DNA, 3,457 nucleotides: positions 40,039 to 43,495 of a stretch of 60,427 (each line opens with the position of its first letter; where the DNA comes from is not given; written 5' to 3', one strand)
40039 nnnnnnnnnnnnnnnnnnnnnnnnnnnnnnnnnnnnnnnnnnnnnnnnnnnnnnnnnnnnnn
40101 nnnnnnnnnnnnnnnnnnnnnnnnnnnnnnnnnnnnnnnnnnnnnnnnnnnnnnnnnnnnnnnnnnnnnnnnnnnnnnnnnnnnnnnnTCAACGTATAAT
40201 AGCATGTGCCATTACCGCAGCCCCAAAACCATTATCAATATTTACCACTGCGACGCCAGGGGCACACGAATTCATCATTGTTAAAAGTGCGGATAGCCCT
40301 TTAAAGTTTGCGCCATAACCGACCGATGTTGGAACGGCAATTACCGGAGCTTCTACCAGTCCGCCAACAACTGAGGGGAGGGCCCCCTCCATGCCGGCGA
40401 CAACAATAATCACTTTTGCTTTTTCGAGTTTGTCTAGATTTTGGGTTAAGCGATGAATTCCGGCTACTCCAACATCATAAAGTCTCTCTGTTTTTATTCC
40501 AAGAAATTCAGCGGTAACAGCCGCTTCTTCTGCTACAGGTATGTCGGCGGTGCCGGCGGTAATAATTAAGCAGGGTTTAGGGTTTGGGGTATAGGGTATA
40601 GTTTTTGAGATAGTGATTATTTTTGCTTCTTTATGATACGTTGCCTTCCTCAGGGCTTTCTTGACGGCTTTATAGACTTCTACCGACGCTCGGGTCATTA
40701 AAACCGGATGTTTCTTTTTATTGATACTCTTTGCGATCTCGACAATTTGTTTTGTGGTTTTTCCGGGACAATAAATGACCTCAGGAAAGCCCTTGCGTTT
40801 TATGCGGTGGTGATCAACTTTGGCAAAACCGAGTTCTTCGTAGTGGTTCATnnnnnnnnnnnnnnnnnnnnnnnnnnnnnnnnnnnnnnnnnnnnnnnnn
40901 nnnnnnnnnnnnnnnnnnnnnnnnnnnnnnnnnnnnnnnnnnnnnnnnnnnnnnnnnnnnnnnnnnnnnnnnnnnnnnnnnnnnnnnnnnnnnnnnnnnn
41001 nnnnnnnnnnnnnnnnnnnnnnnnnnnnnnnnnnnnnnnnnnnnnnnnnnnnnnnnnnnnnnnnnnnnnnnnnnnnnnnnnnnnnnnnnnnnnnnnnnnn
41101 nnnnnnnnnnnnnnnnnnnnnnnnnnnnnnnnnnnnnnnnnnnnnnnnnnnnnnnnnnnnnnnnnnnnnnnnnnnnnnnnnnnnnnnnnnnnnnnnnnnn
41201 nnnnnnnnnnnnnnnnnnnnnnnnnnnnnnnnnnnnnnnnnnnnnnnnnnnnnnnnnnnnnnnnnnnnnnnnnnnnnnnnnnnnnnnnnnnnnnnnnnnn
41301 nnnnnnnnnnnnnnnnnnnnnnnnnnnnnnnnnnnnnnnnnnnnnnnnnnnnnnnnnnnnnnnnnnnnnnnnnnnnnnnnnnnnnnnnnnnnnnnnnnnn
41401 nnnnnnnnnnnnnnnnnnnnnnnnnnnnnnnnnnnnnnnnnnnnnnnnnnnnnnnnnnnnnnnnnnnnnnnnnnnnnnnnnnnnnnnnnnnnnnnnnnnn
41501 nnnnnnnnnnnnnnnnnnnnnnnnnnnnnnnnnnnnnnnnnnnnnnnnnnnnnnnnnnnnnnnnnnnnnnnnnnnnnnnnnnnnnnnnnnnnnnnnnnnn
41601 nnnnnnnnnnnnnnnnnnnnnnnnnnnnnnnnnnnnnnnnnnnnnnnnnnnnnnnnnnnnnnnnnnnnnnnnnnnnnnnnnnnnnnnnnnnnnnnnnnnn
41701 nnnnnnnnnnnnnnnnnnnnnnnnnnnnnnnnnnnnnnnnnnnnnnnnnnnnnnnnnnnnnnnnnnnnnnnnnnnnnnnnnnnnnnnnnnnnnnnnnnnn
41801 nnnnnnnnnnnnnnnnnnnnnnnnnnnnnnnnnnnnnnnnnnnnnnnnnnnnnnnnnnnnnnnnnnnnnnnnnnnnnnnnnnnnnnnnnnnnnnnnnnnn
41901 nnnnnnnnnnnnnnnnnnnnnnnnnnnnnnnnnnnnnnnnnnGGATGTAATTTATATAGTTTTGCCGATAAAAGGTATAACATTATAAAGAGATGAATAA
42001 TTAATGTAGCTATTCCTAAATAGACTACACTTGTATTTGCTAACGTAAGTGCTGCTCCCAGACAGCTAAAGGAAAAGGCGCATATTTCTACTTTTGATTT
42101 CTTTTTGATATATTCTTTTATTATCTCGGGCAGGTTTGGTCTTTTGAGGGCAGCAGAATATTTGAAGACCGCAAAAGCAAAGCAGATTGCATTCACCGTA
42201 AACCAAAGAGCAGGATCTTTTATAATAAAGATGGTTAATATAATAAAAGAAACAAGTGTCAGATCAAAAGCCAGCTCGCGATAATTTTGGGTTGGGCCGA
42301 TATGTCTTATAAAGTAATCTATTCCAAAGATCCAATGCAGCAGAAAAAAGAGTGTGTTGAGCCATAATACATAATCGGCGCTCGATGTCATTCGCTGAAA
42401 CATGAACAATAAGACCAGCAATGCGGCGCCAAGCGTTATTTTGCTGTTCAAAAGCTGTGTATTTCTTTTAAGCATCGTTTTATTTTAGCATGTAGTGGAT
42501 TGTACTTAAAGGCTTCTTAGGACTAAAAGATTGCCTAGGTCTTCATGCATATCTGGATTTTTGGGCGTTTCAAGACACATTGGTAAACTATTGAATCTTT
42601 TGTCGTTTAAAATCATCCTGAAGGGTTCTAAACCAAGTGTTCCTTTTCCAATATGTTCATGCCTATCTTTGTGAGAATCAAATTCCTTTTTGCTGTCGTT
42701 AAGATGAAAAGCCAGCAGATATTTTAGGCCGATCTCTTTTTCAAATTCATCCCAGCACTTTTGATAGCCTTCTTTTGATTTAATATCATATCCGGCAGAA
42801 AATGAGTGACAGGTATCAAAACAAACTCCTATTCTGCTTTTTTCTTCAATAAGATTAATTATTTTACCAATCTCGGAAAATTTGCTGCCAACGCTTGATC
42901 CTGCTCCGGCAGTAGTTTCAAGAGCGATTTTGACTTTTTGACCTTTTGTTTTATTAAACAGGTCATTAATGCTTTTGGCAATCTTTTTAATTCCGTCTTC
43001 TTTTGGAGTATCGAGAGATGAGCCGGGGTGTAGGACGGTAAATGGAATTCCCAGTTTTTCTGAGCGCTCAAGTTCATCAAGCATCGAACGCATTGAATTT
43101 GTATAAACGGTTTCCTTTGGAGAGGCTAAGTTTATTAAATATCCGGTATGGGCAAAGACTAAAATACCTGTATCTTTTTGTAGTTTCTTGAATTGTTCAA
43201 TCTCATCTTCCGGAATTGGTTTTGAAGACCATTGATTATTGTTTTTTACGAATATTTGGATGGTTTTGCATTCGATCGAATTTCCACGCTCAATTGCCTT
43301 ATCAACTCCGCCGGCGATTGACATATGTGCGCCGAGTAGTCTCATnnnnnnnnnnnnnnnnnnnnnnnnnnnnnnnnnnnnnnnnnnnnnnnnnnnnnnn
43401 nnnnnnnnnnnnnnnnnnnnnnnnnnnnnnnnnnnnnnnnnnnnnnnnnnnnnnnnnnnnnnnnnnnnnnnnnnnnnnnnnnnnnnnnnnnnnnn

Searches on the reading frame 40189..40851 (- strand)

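Call 24: search_protein_families(library=pfam, proteins=[window:40189-40851:-], max_evalue=0.00001)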
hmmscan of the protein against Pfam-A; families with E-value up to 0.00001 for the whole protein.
window:40189-40851:- (220 aa): 1 family
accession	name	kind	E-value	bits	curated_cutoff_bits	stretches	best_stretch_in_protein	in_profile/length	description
PF00731.26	AIRC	-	8.5e-17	61.5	30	1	95-219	3-127/148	AIR carboxylase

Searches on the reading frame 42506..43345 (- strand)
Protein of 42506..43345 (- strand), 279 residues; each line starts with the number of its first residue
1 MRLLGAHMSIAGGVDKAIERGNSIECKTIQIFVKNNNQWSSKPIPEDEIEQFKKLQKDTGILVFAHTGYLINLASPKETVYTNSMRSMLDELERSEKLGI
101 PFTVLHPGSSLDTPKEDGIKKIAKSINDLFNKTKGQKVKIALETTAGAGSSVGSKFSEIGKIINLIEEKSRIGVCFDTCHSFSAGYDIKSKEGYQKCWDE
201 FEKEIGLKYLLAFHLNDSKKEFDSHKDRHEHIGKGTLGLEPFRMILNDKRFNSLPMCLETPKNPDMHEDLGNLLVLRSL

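Call 76: search_protein_families(library=pfam, proteins=[window:42506-43345:-], max_evalue=0.000001)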
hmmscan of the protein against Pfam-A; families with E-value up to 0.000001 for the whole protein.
window:42506-43345:- (279 aa): 1 family
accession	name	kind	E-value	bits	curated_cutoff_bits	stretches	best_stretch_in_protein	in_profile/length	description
PF01261.30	AP_endonuc_2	-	2.2e-56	191.7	31.1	1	23-265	6-237/249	Xylose isomerase-like TIM barrel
